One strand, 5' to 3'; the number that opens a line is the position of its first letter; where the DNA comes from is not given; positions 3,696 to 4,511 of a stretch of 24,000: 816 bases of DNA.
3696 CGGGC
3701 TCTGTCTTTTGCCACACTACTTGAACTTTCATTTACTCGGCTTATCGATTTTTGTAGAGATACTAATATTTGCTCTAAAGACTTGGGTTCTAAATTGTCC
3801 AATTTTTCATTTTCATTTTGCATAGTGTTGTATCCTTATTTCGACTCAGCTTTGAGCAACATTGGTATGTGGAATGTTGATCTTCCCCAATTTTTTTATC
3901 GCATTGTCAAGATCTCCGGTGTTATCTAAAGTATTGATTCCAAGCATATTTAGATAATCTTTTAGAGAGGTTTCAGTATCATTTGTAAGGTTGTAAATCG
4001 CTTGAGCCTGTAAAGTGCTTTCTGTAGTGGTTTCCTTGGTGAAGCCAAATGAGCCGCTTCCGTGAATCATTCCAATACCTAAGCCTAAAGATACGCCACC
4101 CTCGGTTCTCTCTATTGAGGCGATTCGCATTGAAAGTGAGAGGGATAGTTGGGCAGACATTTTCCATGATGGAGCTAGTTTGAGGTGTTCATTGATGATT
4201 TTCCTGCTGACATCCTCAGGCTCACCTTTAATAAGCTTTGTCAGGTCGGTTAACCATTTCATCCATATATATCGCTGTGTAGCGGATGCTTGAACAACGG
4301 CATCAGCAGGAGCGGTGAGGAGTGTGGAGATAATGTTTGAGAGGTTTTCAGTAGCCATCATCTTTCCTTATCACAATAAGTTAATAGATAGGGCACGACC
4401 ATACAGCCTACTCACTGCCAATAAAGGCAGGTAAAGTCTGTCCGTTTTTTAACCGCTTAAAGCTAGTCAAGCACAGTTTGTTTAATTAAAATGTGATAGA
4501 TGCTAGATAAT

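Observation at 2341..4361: Stand-alone AT-rich four-gene operon: three unassignable beta-rich small proteins coupled to a wall-binding protein and a T7-lysozyme-type amidase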

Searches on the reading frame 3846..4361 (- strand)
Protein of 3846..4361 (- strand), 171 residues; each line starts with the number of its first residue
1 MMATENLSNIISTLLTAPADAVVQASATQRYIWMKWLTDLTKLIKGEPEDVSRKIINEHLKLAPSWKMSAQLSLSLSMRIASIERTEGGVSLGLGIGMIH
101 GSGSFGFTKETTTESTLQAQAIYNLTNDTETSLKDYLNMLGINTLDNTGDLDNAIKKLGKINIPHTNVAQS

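Call 3: search_protein_families(library=pfam, proteins=[window:3846-4361:-], max_evalue=1)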
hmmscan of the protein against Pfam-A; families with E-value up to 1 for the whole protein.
window:3846-4361:- (171 aa): 0 families

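Call 4: search_protein_families(library=padloc, proteins=[window:3846-4361:-], max_evalue=1)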
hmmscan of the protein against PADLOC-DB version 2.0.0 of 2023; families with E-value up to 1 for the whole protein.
window:3846-4361:- (171 aa): 0 families

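Call 5: search_protein_families(library=phrogs, proteins=[window:3846-4361:-], max_evalue=1)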
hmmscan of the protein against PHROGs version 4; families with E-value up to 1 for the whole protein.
window:3846-4361:- (171 aa): 0 families

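Call 6: search_protein_families(library=ncbifam, proteins=[window:3846-4361:-], max_evalue=1)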
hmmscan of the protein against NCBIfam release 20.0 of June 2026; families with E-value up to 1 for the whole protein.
window:3846-4361:- (171 aa): 1 family
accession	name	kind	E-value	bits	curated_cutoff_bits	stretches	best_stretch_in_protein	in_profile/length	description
TIGR01760.1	tape_meas_TP901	equivalog_domain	5.2e-05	22.4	28.8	1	97-160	82-145/349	phage tail tape measure protein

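Call 7: find_homologous_proteins(query=window:3846-4361:-)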
Query window:3846-4361:- (171 aa): 5 proteins with E <= 0.001 among 61 candidates.
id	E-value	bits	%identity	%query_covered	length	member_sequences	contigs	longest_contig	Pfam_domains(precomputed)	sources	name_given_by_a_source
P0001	4.0e-103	360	100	99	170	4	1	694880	-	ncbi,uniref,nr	ncbi:hypothetical protein [Photobacterium chitinilyticum]|uniref:Uncharacterized protein n=1 Tax=Pho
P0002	4.0e-65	237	67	97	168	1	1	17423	-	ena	-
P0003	9.1e-64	232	67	95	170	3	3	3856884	-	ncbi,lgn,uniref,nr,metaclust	ncbi:hypothetical protein C9J03_21730 [Photobacterium gaetbulicola]|uniref:Uncharacterized protein n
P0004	1.1e-61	226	65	98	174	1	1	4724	-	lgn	-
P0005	6.5e-47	178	53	96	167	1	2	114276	-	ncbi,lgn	-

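Call 9: find_encoding_contigs(protein=P0003, flank=10000, max_places=3)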
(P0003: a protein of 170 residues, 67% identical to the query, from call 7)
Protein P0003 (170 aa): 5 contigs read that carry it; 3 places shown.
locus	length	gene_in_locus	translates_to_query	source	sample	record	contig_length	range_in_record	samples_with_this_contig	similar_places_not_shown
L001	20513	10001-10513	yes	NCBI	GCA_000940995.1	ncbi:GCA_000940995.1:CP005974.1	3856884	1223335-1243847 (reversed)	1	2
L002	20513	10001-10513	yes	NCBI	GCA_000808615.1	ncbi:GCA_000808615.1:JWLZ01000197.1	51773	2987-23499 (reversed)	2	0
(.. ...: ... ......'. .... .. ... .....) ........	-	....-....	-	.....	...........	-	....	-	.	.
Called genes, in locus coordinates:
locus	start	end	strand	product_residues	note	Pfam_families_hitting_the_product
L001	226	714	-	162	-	-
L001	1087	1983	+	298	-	PF14502:HTH_41, PF14503:YhfZ_C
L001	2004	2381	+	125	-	-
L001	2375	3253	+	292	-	PF02126:PTE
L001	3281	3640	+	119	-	PF10941:DUF2620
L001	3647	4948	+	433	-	PF10797:YhfT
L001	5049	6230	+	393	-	PF01168:Ala_racemase_N, PF21279:YhfX-like_C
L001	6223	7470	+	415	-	PF01676:Metalloenzyme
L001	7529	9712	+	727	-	PF02839:CBM_5_12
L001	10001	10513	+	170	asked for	-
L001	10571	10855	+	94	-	-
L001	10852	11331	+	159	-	PF01471:PG_binding_1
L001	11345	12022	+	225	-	PF01510:Amidase_2, PF01471:PG_binding_1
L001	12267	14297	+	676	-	PF01433:Peptidase_M1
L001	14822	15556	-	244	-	-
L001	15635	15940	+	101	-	PF01035:DNA_binding_1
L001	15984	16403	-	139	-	PF09619:YscW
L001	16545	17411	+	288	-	PF02551:Acyl_CoA_thio, PF13622:4HBT_3, PF20789:4HBT_3C, PF02551:Acyl_CoA_thio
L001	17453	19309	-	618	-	PF00664:ABC_membrane, PF00005:ABC_tran, PF02463:SMC_N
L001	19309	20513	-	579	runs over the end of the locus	PF00664:ABC_membrane, PF00005:ABC_tran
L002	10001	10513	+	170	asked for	-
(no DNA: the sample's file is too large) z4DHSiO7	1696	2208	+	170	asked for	-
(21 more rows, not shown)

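Call 10: find_encoding_contigs(protein=P0002, flank=10000, max_places=3)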
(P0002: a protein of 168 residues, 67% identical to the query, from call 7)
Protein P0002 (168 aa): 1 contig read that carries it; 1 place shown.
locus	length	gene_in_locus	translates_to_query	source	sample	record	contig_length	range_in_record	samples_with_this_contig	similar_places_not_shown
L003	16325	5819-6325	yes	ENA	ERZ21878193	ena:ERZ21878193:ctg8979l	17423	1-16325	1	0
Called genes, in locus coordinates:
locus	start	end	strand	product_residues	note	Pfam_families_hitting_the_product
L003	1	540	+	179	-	?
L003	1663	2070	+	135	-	PF00196:GerE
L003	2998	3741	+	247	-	PF00563:EAL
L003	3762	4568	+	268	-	PF12833:HTH_18, PF00165:HTH_AraC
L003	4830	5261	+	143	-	-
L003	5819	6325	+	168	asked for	-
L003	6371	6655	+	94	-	-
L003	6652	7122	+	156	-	PF01471:PG_binding_1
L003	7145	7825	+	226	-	PF01510:Amidase_2, PF01471:PG_binding_1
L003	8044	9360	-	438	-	PF00144:Beta-lactamase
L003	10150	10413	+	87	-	PF03173:CHB_HEX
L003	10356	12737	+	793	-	PF03173:CHB_HEX, PF02838:Glyco_hydro_20b, PF00728:Glyco_hydro_20, PF03174:CHB_HEX_C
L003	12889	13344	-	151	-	PF02870:Methyltransf_1N, PF01035:DNA_binding_1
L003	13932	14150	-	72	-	-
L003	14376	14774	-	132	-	-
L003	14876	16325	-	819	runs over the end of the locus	PF00343:Phosphorylase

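Call 11: find_encoding_contigs(protein=P0005, flank=10000, max_places=3)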
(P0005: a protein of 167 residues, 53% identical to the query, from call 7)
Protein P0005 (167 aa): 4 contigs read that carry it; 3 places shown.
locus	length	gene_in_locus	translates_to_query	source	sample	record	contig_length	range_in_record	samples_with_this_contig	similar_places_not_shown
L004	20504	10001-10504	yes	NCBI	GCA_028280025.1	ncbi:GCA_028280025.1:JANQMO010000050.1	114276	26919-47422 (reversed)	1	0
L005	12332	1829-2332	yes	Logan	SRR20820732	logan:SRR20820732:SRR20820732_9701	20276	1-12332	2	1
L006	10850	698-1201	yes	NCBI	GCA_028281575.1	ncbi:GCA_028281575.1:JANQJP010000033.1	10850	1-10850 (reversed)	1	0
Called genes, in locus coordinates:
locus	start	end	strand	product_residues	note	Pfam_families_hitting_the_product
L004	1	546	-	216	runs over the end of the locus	PF00005:ABC_tran, PF13304:AAA_21 (faint)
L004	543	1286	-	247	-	PF02361:CbiQ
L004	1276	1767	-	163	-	-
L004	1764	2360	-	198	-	PF01891:CbiM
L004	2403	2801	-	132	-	PF01402:RHH_1, PF08753:NikR_C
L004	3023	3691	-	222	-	-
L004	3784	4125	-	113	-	PF00543:P-II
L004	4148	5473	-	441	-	PF00909:Ammonium_transp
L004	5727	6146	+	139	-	PF13581:HATPase_c_2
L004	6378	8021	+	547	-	PF00342:PGI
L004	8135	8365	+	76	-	-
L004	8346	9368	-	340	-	PF02424:ApbE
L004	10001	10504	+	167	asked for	-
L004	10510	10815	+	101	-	-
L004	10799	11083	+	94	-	-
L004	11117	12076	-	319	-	PF00665:rve, PF13683:rve_3, PF13333:rve_2 (weak)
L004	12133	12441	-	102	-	PF01527:HTH_Tnp_1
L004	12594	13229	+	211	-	-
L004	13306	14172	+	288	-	PF20796:PDDEXK_13, PF22558:REase-ARP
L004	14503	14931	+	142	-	-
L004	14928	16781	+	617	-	PF01582:TIR (weak), PF13676:TIR_2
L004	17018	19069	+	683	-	-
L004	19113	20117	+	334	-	PF04909:Amidohydro_2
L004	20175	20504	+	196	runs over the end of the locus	-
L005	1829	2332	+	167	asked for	-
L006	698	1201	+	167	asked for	-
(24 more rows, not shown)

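Call 12: find_encoding_contigs(protein=P0004, flank=10000, max_places=3)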
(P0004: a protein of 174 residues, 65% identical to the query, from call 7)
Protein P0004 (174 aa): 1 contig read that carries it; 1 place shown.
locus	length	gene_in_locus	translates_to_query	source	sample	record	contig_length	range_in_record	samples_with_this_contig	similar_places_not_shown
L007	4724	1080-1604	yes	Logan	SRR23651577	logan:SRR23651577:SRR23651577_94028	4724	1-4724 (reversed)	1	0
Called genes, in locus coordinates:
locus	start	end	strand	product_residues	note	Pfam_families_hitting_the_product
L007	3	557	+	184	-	?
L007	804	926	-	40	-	-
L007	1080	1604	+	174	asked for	-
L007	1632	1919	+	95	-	-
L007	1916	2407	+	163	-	PF01471:PG_binding_1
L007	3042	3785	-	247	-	PF04055:Radical_SAM, PF13353:Fer4_12 (weak)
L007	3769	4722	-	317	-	?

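Call 31: search_protein_representatives(alignment_id=A1)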
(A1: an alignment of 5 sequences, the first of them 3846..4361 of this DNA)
Query: 5 sequences, 170 profile positions. Proteins with E-value up to 0.001 (for the whole library): 65; up to 1e-10: 56; up to 1e-30: 10. The best 65 are listed.
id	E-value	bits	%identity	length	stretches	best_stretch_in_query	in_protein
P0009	1.9e-61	223.4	-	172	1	1-165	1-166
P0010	2.4e-52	193.8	-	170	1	7-167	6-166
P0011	2.5e-44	167.7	-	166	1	4-157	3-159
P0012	3.1e-43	164.2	-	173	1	1-159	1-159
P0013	2.3e-35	138.5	-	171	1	1-161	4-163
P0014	2.7e-35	138.3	-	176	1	1-160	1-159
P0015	3.4e-35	138.0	-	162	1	1-159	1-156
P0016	2.5e-32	128.6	-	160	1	5-159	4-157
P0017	5.3e-31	124.3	-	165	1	1-159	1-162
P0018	7.4e-31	123.9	-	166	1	2-159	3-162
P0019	1.2e-30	123.2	-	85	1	1-82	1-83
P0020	1.5e-26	109.9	-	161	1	5-157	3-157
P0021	1.8e-26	109.6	-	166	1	1-159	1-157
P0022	2.7e-26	109.0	-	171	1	2-161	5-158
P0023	3.8e-26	108.5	-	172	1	1-161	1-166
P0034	3.4e-22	95.7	-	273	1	1-158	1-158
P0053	8.7e-17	78.1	-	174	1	5-160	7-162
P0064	8.6e-13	65.1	-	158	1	4-141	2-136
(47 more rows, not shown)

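Call 33: predict_structure(alignment_id=A1)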
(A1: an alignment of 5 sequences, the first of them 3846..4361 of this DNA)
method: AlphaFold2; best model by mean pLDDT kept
length: 171 residues; sequences in the alignment: 5
mean_pLDDT: 54.7   pTM: 0.51
mean pLDDT of the five models: 54.7, 54.6, 49.8, 48.5, 38.6
residues with pLDDT >= 90: 0; 70-90: 48; 50-70: 31; < 50: 92
segments of 3 or more residues with pLDDT < 50: 1-21, 68-128, 162-171
pLDDT, mean of each block of 10 residues (from residue 1): 36 43 56 77 85 82 59 46 44 34 32 37 44 67 77 76 37 28
secondary structure, 60 per line:
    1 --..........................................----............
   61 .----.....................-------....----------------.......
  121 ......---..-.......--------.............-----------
elements in order: H3-44 H49-61 H68-86 H94-97 H114-126 H133-139 H148-160

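Call 34: search_protein_families(library=pfam, alignment_id=A4, max_evalue=0.1)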
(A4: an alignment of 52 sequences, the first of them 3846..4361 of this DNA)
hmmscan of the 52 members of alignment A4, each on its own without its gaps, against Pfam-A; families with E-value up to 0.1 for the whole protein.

A. member 1, window:3846-4361:- (171 aa): 0 families

B. families by the number of members that match (of 52 scanned): 38 families (the first 25 are shown)
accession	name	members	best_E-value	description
PF19952.5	DUF6414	3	0.0042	Domain of unknown function (DUF6414)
PF22544.2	HYDIN_VesB_CFA65-like_Ig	2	3.6e-16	HYDIN/CFA65/VesB-like, Ig-like domain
PF15780.11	ASH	2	6.3e-11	Abnormal spindle-like microcephaly-assoc'd, ASPM-SPD-2-Hydin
PF07610.17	DUF1573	2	2.1e-10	Protein of unknown function (DUF1573)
PF22073.2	Cep192_D4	2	2.8e-10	Cep192 domain 4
PF22067.2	Cep192_D3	2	5.3e-10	Cep192 domain 3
PF24507.1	Ig_CFAP65_4th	2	6.7e-08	CFAP65, fourth Ig-like domain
PF22064.2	Cep192_D2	2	2.6e-05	Cep192 domain 2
PF22074.2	Cep192_D5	2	0.0013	Cep192 domain 5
PF23280.1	TPR_26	2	0.0029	Fungal tetratrico peptide repeats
PF22066.2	Cep192_D8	2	0.019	Cep192 domain 8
PF16328.11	DUF4961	2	0.045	Domain of unknown function (DUF4961)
PF24798.1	Ig-CFAP74_4th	1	0.00032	CFAP74 forth Ig-like domain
PF12371.14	TMEM131_like_N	1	0.00032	Transmembrane protein 131-like N-terminal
PF22065.2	Cep192_D7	1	0.00052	Cep192 domain 7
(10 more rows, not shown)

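Call 35: search_solved_structures(query=A4, max_evalue=10)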
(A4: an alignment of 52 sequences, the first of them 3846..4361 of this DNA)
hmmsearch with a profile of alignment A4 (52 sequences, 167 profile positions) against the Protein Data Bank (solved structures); distinct sequences matched with E-value up to 10: 7.
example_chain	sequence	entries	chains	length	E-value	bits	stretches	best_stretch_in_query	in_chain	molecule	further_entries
2vqc_A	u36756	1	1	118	0.19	14.8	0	25-65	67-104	HYPOTHETICAL 13.2 KDA PROTEIN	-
1gmj_A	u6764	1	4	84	0.35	13.9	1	100-161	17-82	ATPASE INHIBITOR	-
6j5i_J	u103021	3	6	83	0.37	13.8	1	100-160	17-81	ATPase inhibitor, mitochondrial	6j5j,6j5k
1ohh_H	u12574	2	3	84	0.39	13.8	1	100-161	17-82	ATPase inhibitor, mitochondrial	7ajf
9bxu_J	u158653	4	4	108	0.75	12.8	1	100-160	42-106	ATPase inhibitor, mitochondrial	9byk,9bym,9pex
9vpb_AJ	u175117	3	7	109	0.92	12.5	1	100-161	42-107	ATPase inhibitor, mitochondrial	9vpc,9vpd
5jpz_A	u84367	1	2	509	1.8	11.6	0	8-61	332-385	Squamous cell carcinoma antigen recognized by T-cells 3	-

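Call 38: find_encoding_contigs(protein=P0012, flank=8000, max_places=3)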
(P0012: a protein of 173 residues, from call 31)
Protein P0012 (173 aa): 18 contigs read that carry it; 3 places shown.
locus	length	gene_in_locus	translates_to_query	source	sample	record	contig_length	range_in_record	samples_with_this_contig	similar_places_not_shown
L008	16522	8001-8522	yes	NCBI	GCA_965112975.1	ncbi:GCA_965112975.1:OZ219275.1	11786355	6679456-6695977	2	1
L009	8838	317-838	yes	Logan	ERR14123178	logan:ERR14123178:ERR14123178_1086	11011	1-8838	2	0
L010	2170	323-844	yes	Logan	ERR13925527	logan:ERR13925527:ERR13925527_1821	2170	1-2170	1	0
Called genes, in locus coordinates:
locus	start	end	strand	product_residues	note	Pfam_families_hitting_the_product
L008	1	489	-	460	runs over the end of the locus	PF00206:Lyase_1, PF14698:ASL_C2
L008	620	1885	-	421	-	PF00764:Arginosuc_synth, PF20979:Arginosuc_syn_C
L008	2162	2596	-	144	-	-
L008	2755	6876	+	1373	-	PF00069:Pkinase, PF07714:PK_Tyr_Ser-Thr, PF13432:TPR_16 (faint), PF00168:C2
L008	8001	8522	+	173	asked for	-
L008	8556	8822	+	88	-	-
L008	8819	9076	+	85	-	-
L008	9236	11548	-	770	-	PF08487:VIT, PF05762:VWA_CoxE (weak), PF00092:VWA, PF13519:VWA_2, PF13768:VWA_3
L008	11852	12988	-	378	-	-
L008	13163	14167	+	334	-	PF00180:Iso_dh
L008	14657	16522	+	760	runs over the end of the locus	PF08267:Meth_synt_1, PF01717:Meth_synt_2, PF08267:Meth_synt_1 (weak)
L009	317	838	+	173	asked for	-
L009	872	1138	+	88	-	-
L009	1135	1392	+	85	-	-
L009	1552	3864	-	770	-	PF08487:VIT, PF05762:VWA_CoxE (weak), PF00092:VWA, PF13519:VWA_2, PF13768:VWA_3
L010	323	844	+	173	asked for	-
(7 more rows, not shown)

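Call 39: find_encoding_contigs(protein=P0021, flank=8000, max_places=2)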
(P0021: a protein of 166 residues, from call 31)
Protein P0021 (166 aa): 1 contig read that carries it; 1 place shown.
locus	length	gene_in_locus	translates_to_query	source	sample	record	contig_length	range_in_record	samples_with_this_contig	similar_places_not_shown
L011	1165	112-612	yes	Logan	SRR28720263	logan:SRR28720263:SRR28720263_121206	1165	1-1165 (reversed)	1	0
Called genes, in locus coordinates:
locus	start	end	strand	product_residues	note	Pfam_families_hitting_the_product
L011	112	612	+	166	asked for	-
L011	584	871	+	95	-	-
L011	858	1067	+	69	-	-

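Call 40: find_encoding_contigs(protein=P0034, flank=8000, max_places=2)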
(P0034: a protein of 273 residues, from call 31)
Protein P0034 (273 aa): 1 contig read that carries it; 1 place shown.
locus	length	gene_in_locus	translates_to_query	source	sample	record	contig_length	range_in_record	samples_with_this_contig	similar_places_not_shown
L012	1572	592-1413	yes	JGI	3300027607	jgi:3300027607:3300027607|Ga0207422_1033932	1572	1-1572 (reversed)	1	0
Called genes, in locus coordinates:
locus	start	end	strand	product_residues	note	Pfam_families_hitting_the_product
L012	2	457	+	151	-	?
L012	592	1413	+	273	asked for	PF15780:ASH, PF22064:Cep192_D2 (faint), PF22073:Cep192_D4, PF22544:HYDIN_VesB_CFA65-like_Ig, PF07610:DUF1573, PF22067:Cep192_D3, PF24507:Ig_CFAP65_4th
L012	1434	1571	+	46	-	?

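Call 41: find_encoding_contigs(protein=P0053, flank=8000, max_places=2)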
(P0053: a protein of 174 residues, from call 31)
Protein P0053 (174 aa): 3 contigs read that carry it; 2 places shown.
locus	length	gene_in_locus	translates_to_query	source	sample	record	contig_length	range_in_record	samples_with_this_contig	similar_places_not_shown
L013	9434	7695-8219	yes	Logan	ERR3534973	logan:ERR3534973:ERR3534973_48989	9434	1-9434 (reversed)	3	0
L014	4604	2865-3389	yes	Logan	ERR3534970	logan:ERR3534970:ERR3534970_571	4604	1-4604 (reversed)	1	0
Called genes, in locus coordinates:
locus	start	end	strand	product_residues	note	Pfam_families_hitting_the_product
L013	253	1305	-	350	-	PF14022:DUF4238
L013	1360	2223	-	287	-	-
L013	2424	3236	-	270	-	PF13385:Laminin_G_3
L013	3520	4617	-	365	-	-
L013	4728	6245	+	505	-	-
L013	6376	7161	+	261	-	-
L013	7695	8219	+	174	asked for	-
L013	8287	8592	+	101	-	-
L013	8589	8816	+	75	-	-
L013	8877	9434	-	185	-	?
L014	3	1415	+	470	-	?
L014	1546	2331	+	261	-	-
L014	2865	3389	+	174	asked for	-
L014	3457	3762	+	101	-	-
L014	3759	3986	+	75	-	-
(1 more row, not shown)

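Call 42: find_encoding_contigs(protein=P0064, flank=8000, max_places=2)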
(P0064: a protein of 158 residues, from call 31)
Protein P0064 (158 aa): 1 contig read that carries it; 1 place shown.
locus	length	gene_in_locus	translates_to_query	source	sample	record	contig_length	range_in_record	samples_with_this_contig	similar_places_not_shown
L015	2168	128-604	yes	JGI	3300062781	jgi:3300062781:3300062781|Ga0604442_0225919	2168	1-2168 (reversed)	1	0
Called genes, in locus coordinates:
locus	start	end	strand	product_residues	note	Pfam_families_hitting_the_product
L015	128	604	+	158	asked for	-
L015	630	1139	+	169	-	-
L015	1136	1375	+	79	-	-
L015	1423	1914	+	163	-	-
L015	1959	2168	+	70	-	?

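Call 59: predict_structure(alignment_id=A4)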
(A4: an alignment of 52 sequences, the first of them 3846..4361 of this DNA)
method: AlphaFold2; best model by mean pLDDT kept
length: 171 residues; sequences in the alignment: 52
mean_pLDDT: 80.3   pTM: 0.68
mean pLDDT of the five models: 80.3, 80.3, 79.5, 78.5, 76.5
residues with pLDDT >= 90: 77; 70-90: 53; 50-70: 16; < 50: 25
segments of 3 or more residues with pLDDT < 50: 87-110
pLDDT, mean of each block of 10 residues (from residue 1): 80 85 92 98 97 97 93 80 57 41 39 72 84 96 95 96 67 49
secondary structure, 60 per line:
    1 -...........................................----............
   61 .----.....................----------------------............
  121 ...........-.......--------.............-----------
elements in order: H2-44 H49-61 E66-86 E109-131 H133-139 H148-160

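Call 63: search_protein_families(library=pfam, proteins=[L015:1423-1914:+, L013:6376-7161:+, L013:4728-6245:+, L004:12594-13229:+], max_evalue=0.1)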
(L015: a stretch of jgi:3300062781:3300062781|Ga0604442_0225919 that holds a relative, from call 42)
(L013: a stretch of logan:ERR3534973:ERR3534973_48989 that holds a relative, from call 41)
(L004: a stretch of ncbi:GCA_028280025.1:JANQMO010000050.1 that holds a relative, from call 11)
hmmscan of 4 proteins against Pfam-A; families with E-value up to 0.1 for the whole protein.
L015:1423-1914:+ (163 aa): 0 families

L013:6376-7161:+ (261 aa): 0 families

L013:4728-6245:+ (505 aa): 2 families
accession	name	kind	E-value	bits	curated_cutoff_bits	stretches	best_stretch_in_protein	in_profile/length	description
PF12696.13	TraG-D_C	-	0.0012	19.2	22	1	336-448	1-98/126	TraM recognition site of TraD and TraG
PF13401.12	AAA_22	-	0.097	13.4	27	0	313-360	68-105/130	AAA domain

L004:12594-13229:+ (211 aa): 2 families
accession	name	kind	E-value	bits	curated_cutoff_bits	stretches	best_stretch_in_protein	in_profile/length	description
PF20237.3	DUF6594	-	0.01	16.2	30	1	91-204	14-97/238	Family of unknown function (DUF6594)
PF18494.6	Pullulanase_Ins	-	0.017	16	27.4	1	71-139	2-70/74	Pullulanase Ins domain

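Call 64: search_protein_families(library=phrogs, proteins=[L015:1423-1914:+], max_evalue=0.01)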
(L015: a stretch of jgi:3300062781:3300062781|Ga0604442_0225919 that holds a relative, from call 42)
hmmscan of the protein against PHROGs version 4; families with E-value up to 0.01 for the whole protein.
L015:1423-1914:+ (163 aa): 0 families
